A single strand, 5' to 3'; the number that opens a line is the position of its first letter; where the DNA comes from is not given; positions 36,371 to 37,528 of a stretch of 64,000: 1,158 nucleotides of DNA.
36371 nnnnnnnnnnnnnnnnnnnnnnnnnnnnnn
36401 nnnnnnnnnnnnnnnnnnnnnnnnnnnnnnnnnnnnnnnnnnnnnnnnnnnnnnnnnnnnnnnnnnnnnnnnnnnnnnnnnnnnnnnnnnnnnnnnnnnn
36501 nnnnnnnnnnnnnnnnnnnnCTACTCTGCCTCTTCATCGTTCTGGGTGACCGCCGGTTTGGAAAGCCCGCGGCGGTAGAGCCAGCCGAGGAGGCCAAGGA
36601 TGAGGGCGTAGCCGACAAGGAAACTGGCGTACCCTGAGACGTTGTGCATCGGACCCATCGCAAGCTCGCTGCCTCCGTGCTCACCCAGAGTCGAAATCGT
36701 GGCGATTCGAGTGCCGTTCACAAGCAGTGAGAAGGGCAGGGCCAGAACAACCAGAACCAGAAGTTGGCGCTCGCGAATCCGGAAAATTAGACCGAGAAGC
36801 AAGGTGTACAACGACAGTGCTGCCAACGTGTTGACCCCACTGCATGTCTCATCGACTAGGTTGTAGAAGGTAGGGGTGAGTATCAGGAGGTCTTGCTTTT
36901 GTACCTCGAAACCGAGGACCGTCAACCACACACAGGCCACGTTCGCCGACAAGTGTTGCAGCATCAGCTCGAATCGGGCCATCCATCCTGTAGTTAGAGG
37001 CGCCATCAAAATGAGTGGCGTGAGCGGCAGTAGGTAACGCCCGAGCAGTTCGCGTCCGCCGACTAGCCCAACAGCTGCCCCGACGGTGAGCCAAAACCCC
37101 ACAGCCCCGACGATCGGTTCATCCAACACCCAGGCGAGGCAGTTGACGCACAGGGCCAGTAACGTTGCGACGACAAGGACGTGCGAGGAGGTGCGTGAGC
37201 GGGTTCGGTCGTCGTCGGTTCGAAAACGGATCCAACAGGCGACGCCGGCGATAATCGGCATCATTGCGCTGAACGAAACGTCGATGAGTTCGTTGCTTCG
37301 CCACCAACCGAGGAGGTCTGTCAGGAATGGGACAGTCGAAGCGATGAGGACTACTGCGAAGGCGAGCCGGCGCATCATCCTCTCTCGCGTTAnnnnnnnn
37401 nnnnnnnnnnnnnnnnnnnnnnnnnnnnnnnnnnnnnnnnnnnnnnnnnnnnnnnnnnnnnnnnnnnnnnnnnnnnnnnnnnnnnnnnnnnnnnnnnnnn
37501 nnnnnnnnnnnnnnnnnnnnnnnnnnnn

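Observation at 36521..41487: Exosortase-family gene translationally coupled to a giant Cys-rich/PPC secreted protein, but no PEP-CTERM-like cargo is visible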

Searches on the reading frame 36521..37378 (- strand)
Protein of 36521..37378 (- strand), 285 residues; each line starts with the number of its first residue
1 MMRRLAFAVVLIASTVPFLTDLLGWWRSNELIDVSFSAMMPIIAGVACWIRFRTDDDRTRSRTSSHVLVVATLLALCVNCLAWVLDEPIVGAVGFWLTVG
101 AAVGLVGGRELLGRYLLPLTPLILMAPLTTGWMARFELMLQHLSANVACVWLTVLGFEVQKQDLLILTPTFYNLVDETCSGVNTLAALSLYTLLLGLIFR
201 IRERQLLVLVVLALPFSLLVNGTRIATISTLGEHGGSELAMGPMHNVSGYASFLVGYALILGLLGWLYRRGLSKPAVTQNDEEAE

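Call 6: search_protein_families(library=ncbifam, proteins=[window:36521-37378:-], max_evalue=0.01)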
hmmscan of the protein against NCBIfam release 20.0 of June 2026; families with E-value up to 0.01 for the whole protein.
window:36521-37378:- (285 aa): 14 families
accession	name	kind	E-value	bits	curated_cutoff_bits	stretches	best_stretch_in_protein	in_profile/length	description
TIGR03109.2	exosort_XrtA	exception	9.2e-25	87.5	208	1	7-263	6-255/261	exosortase A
NF038142.1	exosort_XrtW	exception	3.8e-24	84.9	425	1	6-280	7-276/494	exosortase W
TIGR04152.1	exosort_VPLPA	exception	5.1e-24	85.2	400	1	25-269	4-243/486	VPLPA-CTERM-specific exosortase XrtD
TIGR02602.1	8TM_EpsH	subfamily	6.2e-22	78.3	105.55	1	40-261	13-234/241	exosortase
NF035943.2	exosort_XrtV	exception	6.3e-19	68.3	313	1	37-263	33-262/270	exosortase V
TIGR04178.1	exo_archaeo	signature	1.4e-15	57.3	23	1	175-269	3-96/97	exosortase/archaeosortase family protein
TIGR04151.1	exosort_VPDSG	exception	2.4e-14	53.5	300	1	98-269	131-301/306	VPDSG-CTERM-specific exosortase XrtC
TIGR03113.1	exosort_XrtB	exception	1.6e-10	41.1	275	1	17-263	14-260/268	exosortase B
TIGR04199.1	exosort_xrtJ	exception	3.4e-10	39.5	200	1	82-221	86-225/522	exosortase J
TIGR03763.1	cyanoexo_CrtA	exception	5.5e-10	39.2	150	1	30-266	28-257/260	cyanoexosortase A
NF033464.1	cyanoexo_CrtC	exception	1.6e-09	37.8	225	1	137-228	145-236/278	cyanoexosortase C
NF033770.1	exosort_XrtT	exception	2.8e-09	36.1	250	1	40-261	36-261/472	exosortase T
TIGR04489.1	exosort_XrtO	exception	1.6e-06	27.2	250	1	51-237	40-228/451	exosortase O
TIGR04476.1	exosort_XrtN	exception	0.00027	20.2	200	1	73-259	55-238/406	exosortase N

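Call 7: search_protein_families(library=pfam, proteins=[window:36521-37378:-], max_evalue=0.01)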
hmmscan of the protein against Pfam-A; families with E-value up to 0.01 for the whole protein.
window:36521-37378:- (285 aa): 1 family
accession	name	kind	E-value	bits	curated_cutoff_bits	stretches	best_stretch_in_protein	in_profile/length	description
PF09721.15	Exosortase_EpsH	-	5.5e-38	131.2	25.7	1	9-267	2-254/254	Transmembrane exosortase (Exosortase_EpsH)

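Call 12: find_homologous_proteins(query=window:36521-37378:-, max_evalue=0.00001)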
Query window:36521-37378:- (285 aa): 3 proteins with E <= 0.00001 among 8000 candidates.
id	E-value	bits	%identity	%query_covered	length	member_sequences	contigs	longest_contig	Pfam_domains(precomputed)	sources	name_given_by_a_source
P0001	6.8e-181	618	100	100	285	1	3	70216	PF09721.16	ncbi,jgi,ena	-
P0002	8.0e-130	450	71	100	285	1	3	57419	PF09721.16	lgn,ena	-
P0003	3.1e-60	222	45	95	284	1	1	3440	PF09721.16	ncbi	-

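Call 14: find_encoding_contigs(protein=P0001, flank=10000, max_places=4)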
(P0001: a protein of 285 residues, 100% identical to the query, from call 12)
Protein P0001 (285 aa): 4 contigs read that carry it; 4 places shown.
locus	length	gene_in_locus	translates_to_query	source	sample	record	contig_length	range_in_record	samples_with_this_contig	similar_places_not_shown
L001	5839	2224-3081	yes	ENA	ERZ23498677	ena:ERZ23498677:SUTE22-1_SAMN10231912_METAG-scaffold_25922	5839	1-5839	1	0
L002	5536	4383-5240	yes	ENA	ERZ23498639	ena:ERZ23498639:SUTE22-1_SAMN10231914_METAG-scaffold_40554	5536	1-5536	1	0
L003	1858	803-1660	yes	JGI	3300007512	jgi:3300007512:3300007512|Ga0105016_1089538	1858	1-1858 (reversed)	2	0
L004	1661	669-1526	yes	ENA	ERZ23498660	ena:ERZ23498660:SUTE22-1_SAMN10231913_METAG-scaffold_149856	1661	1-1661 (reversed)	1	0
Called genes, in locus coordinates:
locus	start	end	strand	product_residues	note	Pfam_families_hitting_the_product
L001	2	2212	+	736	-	?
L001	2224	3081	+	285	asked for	PF09721:Exosortase_EpsH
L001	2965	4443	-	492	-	PF20154:LNT_N (weak), PF00795:CN_hydrolase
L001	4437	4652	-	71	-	-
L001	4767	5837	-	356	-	?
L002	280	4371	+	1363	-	-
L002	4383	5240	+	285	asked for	PF09721:Exosortase_EpsH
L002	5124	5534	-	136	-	?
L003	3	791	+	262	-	?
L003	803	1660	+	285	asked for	PF09721:Exosortase_EpsH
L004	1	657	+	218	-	?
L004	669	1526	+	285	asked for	PF09721:Exosortase_EpsH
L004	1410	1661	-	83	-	?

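Call 15: find_encoding_contigs(protein=P0002, flank=10000, max_places=4)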
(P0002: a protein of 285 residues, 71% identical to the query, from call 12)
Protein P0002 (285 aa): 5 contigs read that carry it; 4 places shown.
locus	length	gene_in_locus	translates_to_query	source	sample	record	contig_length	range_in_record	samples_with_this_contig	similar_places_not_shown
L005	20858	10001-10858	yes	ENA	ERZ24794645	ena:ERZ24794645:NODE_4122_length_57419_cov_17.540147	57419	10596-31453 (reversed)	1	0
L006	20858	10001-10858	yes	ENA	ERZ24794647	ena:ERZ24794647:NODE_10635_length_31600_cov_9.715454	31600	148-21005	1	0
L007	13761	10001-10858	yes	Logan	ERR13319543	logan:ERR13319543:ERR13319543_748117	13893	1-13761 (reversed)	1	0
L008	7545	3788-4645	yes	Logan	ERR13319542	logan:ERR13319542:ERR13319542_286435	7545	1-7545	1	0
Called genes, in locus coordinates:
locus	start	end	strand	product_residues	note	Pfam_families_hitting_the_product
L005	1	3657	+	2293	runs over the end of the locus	PF04151:PPC (faint)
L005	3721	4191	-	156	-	-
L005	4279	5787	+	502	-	-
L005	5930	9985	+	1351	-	-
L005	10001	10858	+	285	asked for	PF09721:Exosortase_EpsH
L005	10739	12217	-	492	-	PF20154:LNT_N (weak), PF00795:CN_hydrolase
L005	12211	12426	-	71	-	-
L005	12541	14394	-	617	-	PF02517:Rce1-like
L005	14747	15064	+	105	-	PF14346:DUF4398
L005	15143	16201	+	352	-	PF00691:OmpA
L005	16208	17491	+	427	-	-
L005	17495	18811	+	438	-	PF03349:Toluene_X (weak)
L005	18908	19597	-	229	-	PF00515:TPR_1 (faint), PF07719:TPR_2 (faint), PF07721:TPR_4 (faint), PF12895:ANAPC3 (faint), PF13176:TPR_7 (faint), PF13428:TPR_14 (faint), PF13181:TPR_8 (faint), PF13424:TPR_12, +8 more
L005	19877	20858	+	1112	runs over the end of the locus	PF00069:Pkinase, PF07714:PK_Tyr_Ser-Thr, PF13191:AAA_16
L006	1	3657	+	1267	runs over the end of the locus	?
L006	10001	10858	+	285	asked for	PF09721:Exosortase_EpsH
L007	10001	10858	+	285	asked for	PF09721:Exosortase_EpsH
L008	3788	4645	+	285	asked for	PF09721:Exosortase_EpsH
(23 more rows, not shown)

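Call 16: find_encoding_contigs(protein=P0003, flank=10000, max_places=4)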
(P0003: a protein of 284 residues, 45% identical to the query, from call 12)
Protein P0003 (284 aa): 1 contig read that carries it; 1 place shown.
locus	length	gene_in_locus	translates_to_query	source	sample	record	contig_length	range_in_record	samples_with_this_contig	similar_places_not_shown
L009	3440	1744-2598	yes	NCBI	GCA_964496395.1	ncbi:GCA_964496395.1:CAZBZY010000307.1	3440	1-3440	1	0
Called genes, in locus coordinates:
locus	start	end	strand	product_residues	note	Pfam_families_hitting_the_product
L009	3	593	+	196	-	?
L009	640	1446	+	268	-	PF01520:Amidase_3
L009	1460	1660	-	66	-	-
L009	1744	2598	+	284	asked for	PF09721:Exosortase_EpsH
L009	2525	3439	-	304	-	?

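Call 23: search_protein_representatives(protein=window:36521-37378:-)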
Query: 285 residues. Proteins with E-value up to 0.001 (for the whole library): 2186; up to 1e-10: 94; up to 1e-30: 10. The best 150 are listed.
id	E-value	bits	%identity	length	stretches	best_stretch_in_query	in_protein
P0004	1.6e-68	247.6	46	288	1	3-283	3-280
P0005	1.0e-64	235.2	48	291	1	3-271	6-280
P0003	9.7e-61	222.1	45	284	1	3-271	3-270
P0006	2.6e-58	214.2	43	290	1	5-278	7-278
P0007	1.1e-55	205.6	47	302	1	4-276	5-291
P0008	2.3e-54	201.2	42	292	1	18-272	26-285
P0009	1.5e-52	195.2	43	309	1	4-278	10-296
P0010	9.2e-52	192.7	39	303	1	8-275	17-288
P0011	5.8e-47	176.9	39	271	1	9-267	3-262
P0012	1.0e-31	126.9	42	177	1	77-242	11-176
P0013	5.9e-22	94.9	32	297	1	5-265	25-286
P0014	1.8e-20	90.0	31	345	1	4-267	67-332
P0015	6.6e-20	88.2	33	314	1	4-270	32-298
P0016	2.0e-19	86.6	30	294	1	3-260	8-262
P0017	8.4e-19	84.6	32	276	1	38-270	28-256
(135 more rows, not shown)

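Call 25: find_encoding_contigs(protein=P0004, flank=10000, max_places=3)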
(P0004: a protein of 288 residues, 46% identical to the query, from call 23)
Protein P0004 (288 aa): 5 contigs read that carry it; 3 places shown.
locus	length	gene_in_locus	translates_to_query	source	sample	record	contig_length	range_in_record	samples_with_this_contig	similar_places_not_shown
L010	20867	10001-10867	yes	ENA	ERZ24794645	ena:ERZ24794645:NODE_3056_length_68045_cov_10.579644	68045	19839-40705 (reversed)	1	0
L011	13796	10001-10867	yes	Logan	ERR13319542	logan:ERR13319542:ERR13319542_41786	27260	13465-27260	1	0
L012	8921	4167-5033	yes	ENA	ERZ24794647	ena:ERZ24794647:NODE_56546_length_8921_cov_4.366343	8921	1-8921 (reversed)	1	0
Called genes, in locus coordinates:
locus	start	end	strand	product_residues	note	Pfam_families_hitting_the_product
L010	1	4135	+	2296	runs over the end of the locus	PF04151:PPC (faint)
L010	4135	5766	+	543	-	-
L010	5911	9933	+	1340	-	-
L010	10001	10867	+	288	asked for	PF09721:Exosortase_EpsH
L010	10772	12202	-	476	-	PF20154:LNT_N, PF00795:CN_hydrolase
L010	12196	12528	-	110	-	-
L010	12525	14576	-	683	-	PF02517:Rce1-like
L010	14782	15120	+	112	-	PF14346:DUF4398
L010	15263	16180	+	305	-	PF00691:OmpA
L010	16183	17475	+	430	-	-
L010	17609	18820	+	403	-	PF03349:Toluene_X (faint)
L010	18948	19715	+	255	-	PF07719:TPR_2 (faint), PF07721:TPR_4 (faint), PF13174:TPR_6 (faint), PF13176:TPR_7 (faint), PF13432:TPR_16 (weak), PF13414:TPR_11 (weak), PF00515:TPR_1 (weak), PF13424:TPR_12 (weak), +7 more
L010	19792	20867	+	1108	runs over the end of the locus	PF00069:Pkinase, PF07714:PK_Tyr_Ser-Thr, PF13191:AAA_16, PF13401:AAA_22 (faint)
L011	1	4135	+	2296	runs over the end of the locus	PF04151:PPC (faint)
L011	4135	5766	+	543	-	-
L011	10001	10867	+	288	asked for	PF09721:Exosortase_EpsH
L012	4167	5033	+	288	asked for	PF09721:Exosortase_EpsH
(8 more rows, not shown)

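Call 26: find_encoding_contigs(protein=P0005, flank=10000, max_places=2)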
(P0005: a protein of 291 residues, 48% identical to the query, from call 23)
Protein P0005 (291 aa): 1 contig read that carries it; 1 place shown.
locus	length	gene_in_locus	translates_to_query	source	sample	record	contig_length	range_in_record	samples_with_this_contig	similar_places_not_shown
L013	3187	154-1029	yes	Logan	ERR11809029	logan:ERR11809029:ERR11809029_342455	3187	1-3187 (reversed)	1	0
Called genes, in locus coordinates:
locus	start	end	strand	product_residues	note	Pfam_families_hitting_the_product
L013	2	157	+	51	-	?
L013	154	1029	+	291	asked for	PF09721:Exosortase_EpsH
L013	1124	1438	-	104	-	-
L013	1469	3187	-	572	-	?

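Call 27: find_encoding_contigs(protein=P0006, flank=10000, max_places=2)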
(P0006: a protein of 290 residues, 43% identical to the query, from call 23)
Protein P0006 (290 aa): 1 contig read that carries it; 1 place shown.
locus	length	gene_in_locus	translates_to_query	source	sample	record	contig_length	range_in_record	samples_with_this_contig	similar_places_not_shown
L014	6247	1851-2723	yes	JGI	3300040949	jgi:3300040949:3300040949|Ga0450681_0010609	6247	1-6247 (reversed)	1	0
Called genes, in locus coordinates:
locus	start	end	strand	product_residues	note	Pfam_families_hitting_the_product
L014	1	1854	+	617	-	?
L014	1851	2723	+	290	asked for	PF09721:Exosortase_EpsH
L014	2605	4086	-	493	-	PF20154:LNT_N, PF00795:CN_hydrolase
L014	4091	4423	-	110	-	-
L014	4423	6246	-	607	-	?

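Call 28: find_encoding_contigs(protein=P0007, flank=10000, max_places=2)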
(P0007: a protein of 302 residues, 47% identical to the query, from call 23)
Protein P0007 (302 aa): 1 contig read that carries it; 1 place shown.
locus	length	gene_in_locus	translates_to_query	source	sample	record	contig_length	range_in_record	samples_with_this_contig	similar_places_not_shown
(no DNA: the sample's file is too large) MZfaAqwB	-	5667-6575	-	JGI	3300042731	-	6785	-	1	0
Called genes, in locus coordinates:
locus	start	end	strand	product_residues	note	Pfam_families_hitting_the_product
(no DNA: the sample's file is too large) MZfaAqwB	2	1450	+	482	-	?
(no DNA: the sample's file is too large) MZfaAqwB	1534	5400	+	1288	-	-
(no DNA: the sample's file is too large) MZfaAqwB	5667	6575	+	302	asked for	PF09721:Exosortase_EpsH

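Call 29: find_encoding_contigs(protein=P0010, flank=10000, max_places=2)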
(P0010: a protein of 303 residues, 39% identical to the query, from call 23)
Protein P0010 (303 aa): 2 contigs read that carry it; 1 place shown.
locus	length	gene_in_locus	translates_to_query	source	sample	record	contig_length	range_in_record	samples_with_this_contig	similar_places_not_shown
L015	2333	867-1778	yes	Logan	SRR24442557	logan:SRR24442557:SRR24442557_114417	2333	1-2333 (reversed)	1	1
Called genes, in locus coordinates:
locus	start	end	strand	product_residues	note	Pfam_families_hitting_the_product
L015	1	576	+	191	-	?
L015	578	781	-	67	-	-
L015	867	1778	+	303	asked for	PF09721:Exosortase_EpsH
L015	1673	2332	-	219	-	?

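Call 36: find_related_loci(query=A1, collection=genome_contigs, flank=10000)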
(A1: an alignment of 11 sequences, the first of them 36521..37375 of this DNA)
Query A1 (284 aa) in genome_contigs; peptide patterns used: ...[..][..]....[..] (x = any residue, [..] = any of these).
4 stretches matched a pattern; 1 encode a relative of the query (tblastn E <= 1e-3); 1 distinct loci.
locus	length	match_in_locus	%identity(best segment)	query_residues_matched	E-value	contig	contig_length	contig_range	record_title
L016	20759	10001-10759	41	13-252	1e-47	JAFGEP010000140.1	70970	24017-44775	MAG: Bradymonadales bacterium isolate Zod_Metabat.1238 k87_12355631, whole genome shotgun sequence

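Call 52: find_related_loci(query=A1, collection=metagenome_contigs, flank=8000)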
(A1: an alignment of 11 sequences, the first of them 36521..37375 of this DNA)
Query A1 (284 aa) in metagenome_contigs; peptide patterns used: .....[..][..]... (x = any residue, [..] = any of these).
60 stretches matched a pattern, but none encodes a relative of the query by tblastn (E <= 1e-3).

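Call 54: find_encoding_contigs(protein=P0008, flank=10000, max_places=3)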
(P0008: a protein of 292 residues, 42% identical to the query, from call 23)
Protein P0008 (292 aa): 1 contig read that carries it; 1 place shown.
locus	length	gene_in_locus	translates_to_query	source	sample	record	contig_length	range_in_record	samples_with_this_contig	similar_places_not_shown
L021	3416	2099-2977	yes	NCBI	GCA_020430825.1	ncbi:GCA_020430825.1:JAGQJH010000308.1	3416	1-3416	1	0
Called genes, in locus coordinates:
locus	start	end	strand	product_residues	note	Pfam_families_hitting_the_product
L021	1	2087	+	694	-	?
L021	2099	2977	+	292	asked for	PF09721:Exosortase_EpsH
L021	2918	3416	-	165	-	PF00795:CN_hydrolase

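Call 55: find_encoding_contigs(protein=P0011, flank=10000, max_places=3)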
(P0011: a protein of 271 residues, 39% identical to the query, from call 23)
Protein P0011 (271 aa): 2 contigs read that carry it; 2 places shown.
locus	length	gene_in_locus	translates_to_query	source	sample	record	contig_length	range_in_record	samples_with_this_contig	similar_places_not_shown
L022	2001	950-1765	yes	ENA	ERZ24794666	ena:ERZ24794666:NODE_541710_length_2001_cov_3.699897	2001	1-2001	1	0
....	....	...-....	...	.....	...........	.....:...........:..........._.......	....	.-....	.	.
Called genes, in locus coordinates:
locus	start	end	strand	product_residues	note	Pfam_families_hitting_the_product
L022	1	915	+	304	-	?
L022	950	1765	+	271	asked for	PF09721:Exosortase_EpsH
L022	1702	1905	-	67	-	-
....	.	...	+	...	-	?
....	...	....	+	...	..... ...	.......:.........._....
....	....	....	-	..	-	?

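Call 72: list_cluster_members(proteins=[P0001, P0003, P0008, P0009, P0155, P0154])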
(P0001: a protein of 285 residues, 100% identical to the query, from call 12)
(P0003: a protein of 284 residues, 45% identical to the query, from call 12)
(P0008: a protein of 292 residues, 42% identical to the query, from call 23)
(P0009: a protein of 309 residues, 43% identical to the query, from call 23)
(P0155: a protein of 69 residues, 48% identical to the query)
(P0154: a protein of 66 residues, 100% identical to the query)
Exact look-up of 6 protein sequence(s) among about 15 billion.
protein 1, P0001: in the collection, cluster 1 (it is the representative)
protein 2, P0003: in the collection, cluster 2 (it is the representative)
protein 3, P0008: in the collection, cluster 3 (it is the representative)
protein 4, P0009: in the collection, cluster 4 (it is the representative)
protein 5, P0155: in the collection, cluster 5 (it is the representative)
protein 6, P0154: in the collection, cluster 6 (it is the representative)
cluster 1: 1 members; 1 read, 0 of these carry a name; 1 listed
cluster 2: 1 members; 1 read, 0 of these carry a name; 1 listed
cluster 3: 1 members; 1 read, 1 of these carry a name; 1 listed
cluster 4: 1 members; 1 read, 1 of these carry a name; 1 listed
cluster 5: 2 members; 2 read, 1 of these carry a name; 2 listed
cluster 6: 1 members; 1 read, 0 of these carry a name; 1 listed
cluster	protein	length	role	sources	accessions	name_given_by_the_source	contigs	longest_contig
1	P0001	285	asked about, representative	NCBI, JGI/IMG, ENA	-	-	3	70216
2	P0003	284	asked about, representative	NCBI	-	-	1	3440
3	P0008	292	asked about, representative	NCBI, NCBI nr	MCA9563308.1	MAG: exosortase/archaeosortase family protein [Myxococcales bacterium] | exosortase/archaeosortase family protein [Myxococcales bacterium]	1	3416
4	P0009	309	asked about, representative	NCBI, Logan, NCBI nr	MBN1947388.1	MAG: exosortase/archaeosortase family protein [Bradymonadales bacterium] | exosortase/archaeosortase family protein [Bradymonadales bacterium]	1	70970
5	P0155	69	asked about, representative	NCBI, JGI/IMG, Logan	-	hypothetical protein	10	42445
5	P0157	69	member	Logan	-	-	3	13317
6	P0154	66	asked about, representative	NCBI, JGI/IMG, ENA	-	-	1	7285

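Call 80: search_solved_structures(query=A1, max_evalue=1)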
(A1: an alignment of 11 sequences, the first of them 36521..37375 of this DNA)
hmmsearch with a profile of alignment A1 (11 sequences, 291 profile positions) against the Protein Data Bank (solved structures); distinct sequences matched with E-value up to 1: 0.

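Call 85: find_encoding_contigs(protein=P0013, flank=8000, max_places=3)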
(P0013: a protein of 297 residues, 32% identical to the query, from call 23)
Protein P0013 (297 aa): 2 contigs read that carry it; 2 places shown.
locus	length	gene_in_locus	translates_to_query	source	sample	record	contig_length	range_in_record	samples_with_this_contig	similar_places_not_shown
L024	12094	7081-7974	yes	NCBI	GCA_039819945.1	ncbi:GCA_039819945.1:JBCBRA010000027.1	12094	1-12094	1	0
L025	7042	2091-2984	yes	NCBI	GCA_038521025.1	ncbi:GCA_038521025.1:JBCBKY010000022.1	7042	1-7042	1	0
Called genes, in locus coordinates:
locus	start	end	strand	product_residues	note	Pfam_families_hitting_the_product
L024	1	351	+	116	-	?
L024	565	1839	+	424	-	-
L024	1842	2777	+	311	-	-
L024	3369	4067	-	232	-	PF01725:Ham1p_like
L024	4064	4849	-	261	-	PF01138:RNase_PH, PF03725:RNase_PH_C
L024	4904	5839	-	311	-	PF01520:Amidase_3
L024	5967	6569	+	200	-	-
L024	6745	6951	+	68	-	-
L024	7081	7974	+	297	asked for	PF09721:Exosortase_EpsH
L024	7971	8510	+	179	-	-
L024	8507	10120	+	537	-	PF00795:CN_hydrolase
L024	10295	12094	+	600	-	?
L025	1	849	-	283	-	PF01520:Amidase_3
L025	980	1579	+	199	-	-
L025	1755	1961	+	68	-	-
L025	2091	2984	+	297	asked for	PF09721:Exosortase_EpsH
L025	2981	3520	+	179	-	-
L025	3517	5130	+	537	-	PF00795:CN_hydrolase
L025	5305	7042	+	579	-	?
